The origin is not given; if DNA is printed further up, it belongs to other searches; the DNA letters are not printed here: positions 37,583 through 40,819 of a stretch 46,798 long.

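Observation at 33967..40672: Surface cohesin-like/FN3 anchor protein followed by a 1758-aa orphan protein with a lone HExxH motif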

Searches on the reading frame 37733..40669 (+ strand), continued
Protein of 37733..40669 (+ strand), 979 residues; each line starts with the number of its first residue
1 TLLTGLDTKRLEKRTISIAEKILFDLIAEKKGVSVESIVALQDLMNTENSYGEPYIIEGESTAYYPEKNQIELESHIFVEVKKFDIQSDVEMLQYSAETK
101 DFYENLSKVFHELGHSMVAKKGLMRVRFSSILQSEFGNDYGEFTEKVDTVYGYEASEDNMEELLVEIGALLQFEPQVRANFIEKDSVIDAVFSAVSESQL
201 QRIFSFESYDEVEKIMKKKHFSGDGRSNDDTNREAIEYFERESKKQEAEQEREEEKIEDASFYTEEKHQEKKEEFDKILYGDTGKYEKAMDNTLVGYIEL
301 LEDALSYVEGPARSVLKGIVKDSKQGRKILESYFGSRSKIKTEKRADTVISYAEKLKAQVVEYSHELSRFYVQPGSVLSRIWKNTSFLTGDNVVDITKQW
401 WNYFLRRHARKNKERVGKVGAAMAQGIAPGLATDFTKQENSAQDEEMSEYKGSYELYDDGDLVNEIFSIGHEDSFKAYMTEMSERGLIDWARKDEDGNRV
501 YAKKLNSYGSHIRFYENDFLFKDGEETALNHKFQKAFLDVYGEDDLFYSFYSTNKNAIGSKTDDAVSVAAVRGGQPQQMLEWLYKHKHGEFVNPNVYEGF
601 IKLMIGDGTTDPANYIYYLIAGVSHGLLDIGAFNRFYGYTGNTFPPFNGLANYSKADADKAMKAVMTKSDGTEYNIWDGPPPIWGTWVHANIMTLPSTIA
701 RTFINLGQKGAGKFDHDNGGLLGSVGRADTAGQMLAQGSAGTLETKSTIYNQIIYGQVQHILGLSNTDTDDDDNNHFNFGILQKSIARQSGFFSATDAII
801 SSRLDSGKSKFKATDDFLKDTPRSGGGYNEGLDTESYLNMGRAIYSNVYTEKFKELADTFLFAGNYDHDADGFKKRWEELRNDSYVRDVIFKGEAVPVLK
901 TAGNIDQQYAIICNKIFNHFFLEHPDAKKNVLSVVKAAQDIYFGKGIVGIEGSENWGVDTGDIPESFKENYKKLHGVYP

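Call 60: find_encoding_contigs(protein=P0078, flank=8000, max_places=1)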
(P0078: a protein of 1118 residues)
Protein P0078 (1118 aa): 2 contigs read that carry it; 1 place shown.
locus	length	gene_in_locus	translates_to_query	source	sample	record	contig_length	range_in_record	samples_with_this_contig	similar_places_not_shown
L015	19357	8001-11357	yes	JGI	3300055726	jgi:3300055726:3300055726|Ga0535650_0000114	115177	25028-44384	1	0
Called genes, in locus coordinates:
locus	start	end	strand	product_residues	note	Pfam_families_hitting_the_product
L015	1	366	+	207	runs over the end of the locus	PF01250:Ribosomal_S6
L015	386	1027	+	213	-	PF00436:SSB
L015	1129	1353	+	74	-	PF01084:Ribosomal_S18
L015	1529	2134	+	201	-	-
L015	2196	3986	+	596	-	-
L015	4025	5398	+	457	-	-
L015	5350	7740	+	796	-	-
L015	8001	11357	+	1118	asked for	-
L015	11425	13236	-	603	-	PF07973:tRNA_SAD, PF00587:tRNA-synt_2b, PF03129:HGTP_anticodon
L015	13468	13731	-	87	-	-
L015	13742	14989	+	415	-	PF02463:SMC_N, PF13175:AAA_15, PF13514:AAA_27 (weak), PF13476:AAA_23, PF13304:AAA_21 (faint)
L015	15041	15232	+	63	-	-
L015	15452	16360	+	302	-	PF13367:PrsW-protease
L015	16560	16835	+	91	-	-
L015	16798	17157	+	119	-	PF02452:PemK_toxin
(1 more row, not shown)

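Call 66: search_protein_families(library=pfam, alignment_id=A6, max_evalue=0.001)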
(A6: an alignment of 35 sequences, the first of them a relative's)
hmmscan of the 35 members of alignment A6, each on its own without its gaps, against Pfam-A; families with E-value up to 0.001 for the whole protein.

A. member 1, P0023 (1707 aa): 0 families

B. families by the number of members that match (of 35 scanned): 1 family
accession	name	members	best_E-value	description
PF20669.3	Exo70_N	1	0.00087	Exocyst complex component Exo70 N-terminal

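Call 71: list_cluster_members(proteins=[P0028, P0034, P0045, P0069, P0084, P0093, P0111, P0127, P0146, P0166])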
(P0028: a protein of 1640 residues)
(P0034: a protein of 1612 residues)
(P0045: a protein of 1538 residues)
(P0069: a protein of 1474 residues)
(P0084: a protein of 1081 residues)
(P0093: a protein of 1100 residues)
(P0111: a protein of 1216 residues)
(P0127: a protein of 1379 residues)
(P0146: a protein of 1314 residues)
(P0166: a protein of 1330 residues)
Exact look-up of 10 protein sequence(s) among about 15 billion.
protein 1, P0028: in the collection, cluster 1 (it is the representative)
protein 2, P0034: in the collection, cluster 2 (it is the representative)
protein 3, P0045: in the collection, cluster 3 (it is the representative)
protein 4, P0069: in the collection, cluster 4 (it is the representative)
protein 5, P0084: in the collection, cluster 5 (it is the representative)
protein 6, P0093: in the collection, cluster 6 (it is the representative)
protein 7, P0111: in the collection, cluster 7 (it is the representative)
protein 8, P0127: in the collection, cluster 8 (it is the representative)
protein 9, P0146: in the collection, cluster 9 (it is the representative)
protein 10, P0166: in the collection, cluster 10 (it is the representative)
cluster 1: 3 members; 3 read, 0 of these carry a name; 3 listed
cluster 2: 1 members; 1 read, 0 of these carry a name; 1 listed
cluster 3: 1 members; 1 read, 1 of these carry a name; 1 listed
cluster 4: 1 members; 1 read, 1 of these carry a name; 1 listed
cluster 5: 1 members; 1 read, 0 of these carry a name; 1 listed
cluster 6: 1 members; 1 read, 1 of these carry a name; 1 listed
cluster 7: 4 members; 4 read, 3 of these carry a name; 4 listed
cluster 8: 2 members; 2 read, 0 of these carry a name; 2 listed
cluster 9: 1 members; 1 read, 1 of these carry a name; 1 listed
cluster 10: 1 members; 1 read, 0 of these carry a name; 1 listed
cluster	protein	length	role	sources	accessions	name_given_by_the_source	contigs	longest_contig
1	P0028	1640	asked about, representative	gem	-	-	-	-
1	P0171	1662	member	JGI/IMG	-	-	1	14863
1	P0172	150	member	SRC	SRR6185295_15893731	-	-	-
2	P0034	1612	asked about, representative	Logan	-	-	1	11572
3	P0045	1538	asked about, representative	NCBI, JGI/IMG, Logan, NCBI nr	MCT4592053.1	MAG: hypothetical protein N4A36_01535 [Candidatus Gracilibacteria bacterium] | hypothetical protein | hypothetical protein [Candidatus Gracilibacteria bacterium]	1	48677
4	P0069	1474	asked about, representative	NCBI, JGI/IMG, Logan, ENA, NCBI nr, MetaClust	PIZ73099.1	hypothetical protein COY07_02335 [Candidatus Peregrinibacteria bacterium ... | MAG: hypothetical protein COY07_02335 [Candidatus Peregrinibacteria bacterium ... | \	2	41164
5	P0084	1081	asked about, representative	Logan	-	-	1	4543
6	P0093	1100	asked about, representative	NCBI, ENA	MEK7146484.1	MAG: hypothetical protein AAB802_04900 [Patescibacteria group bacterium]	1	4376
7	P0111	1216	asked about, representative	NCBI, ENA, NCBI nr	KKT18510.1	MAG: hypothetical protein UW03_C0040G0002 [Candidatus Peregrinibacteria bacterium ...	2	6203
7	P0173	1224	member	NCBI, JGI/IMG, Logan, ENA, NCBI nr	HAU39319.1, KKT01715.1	MAG: hypothetical protein UV80_C0009G0005 [Candidatus Peregrinibacteria bacterium ...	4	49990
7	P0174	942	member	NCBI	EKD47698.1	MAG: hypothetical protein ACD_65C00327G0001, partial [uncultured bacterium]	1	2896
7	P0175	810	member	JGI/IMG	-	-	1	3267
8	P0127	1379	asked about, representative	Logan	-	-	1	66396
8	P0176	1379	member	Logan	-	-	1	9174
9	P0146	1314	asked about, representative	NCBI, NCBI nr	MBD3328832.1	hypothetical protein GF340_06065 [Candidatus Peregrinibacteria bacterium] | hypothetical protein [Candidatus Peregrinibacteria bacterium]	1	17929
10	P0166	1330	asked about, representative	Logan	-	-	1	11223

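Call 74: fold_search(model_id=the predicted structure, library=viral)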
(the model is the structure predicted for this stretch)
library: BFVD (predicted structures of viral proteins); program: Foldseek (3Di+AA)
matches with E <= 10: 164; with E <= 0.001: 0
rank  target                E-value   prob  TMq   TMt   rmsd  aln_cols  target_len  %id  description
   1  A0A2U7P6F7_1          1.9e-02  0.30  0.10  0.10  32.7       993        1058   11  (no name in the UniProt tables at hand)
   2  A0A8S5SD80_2          4.8e-02  0.21  0.09  0.07  47.0      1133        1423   12  Minor tail protein [Siphoviridae sp. ctnpt50]
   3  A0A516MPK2            6.8e-02  0.41  0.08  0.13  32.4       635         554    9  (no name in the UniProt tables at hand)
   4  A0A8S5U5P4            6.8e-02  0.15  0.08  0.07  39.9      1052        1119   11  Minor tail protein [Siphoviridae sp. cteLh2]
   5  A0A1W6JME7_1          7.1e-02  0.25  0.12  0.11  35.8      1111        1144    8  Tail tape measure protein [Lactococcus phage AM9]
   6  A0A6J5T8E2            7.4e-02  0.35  0.11  0.12  31.1       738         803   10  Uncharacterized protein [uncultured Caudovirales phage]
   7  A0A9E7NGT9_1          7.7e-02  0.20  0.09  0.09  38.2       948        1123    9  (no name in the UniProt tables at hand)
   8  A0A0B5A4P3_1          8.3e-02  0.18  0.09  0.09  31.1       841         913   10  (no name in the UniProt tables at hand)
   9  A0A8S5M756            1.2e-01  0.30  0.11  0.15  29.8       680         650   12  Uncharacterized protein [Siphoviridae sp. ctrgt10]
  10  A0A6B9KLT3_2          1.3e-01  0.12  0.10  0.09  36.2      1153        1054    9  RNA-directed RNA polymerase [Atrato Chu-like virus 4]
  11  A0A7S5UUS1            1.6e-01  0.13  0.06  0.09  42.5       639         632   16  (no name in the UniProt tables at hand)
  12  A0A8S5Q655            1.9e-01  0.08  0.07  0.07  36.9       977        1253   13  Minor tail protein (Fragment) [Siphoviridae sp. ctShp28]
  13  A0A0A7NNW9            2.2e-01  0.16  0.10  0.09  30.3       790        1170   10  Lysin [Lactobacillus phage LfeInf]
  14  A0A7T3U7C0            2.2e-01  0.10  0.06  0.08  33.4       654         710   13  (no name in the UniProt tables at hand)
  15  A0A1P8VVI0            2.2e-01  0.08  0.08  0.07  38.8      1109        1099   10  (no name in the UniProt tables at hand)
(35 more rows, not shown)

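Call 76: search_solved_structures(query=A6, max_evalue=10, show_alignments=2)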
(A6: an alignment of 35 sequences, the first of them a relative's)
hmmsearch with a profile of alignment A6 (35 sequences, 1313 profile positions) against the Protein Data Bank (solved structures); distinct sequences matched with E-value up to 10: 130 (the best 60 are shown).
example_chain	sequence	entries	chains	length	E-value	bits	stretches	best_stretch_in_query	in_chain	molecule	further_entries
7w1m_B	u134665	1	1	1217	3.1e-06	28.9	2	238-602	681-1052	Structural maintenance of chromosomes protein 3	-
6wg3_B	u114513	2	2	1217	3.9e-06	28.6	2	238-602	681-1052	Structural maintenance of chromosomes protein 3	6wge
21ty_A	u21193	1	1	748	0.0015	20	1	120-398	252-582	Free fatty acid receptor 2,human free fatty acid receptor 2 (FFA2) fused with de novo desi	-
9ugr_A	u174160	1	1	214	0.0016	19.9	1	202-396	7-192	Syn-F4-Link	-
4zry_B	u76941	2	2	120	0.0021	19.5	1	621-709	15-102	Keratin, type II cytoskeletal 1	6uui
8f2u_T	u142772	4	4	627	0.0037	18.7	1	126-396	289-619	Coiled-coil domain-containing protein 22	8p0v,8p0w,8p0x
7kjr_C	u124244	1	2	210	0.0053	18.2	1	171-315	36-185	Apolipoprotein A-I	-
6u1s_A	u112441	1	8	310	0.0058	18.1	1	527-719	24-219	de novo designed 16-helix transmembrane nanopore, TMHC8_R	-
7k58_C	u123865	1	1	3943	0.0058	18.1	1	108-430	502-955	gamma heavy chain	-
6pts_A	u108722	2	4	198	0.006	18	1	171-315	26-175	Apolipoprotein A-I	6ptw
2msc_A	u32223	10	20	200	0.0062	18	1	171-315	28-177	Apolipoprotein A-I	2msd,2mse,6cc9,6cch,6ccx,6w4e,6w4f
1av1_A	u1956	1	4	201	0.0064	17.9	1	171-315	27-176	APOLIPOPROTEIN A-I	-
4v6m_A0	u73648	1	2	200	0.0065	17.9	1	171-315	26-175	Apolipoprotein A-I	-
8ro6_A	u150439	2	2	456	0.0068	17.8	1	129-315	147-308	Structural maintenance of chromosomes protein 1A (SMC1A)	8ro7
8p0a_A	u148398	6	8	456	0.0069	17.8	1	129-315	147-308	Structural maintenance of chromosomes protein 1A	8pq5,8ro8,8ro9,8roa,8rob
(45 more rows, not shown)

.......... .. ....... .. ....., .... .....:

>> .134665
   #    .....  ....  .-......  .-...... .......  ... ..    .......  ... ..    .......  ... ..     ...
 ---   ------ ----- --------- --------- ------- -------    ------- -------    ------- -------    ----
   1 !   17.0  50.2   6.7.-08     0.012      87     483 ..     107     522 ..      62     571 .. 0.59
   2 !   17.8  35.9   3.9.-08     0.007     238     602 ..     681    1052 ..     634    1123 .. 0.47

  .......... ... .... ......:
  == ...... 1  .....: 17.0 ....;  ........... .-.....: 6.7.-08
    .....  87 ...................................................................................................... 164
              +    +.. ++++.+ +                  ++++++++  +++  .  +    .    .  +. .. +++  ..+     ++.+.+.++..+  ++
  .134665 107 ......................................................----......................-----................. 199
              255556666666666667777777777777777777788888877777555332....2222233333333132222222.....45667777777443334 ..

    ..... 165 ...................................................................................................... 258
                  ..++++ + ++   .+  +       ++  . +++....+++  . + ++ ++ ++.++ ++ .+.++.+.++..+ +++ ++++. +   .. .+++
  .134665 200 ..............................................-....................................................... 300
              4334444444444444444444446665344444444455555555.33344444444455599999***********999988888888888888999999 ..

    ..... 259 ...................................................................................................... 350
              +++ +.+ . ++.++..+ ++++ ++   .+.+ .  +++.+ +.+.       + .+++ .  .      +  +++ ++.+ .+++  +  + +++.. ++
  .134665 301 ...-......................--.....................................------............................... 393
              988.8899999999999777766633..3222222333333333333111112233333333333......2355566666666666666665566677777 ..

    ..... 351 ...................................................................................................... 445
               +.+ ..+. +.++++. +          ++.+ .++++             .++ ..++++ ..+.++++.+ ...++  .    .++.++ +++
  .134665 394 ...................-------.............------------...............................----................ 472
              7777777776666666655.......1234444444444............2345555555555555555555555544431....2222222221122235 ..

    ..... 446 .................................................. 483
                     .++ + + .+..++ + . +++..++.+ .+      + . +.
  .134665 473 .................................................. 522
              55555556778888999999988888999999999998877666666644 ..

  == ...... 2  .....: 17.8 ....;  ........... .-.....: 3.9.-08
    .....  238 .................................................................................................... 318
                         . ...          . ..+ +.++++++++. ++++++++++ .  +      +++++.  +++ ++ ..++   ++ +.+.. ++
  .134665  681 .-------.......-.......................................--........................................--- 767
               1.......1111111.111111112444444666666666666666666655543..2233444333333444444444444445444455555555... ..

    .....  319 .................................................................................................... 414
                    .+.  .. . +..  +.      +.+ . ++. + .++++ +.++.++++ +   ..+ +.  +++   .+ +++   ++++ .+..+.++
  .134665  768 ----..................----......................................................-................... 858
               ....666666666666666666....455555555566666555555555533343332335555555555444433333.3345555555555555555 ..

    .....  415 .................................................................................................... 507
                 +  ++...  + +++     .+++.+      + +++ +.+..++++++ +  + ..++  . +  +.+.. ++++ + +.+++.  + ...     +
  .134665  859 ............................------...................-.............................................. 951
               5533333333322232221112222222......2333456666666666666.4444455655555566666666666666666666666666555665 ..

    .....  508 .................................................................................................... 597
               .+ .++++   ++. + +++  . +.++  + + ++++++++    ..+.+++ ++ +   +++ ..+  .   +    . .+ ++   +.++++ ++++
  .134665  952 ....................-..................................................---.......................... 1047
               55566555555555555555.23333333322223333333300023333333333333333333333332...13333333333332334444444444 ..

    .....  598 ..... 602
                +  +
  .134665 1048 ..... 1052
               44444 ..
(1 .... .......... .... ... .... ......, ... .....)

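Call 81: search_protein_families(library=ncbifam, alignment_id=A6, max_evalue=0.01)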
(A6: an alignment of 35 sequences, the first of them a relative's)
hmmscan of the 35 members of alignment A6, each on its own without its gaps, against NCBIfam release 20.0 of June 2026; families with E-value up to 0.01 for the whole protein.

A. member 1, P0023 (1707 aa): 0 families

B. families by the number of members that match (of 35 scanned): 2 families
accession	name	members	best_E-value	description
NF038218.1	IcmG_DotF_IVB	1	0.0069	type IVB secretion system protein IcmG/DotF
NF011238.0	PRK14644.2-1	1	0.008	hypothetical protein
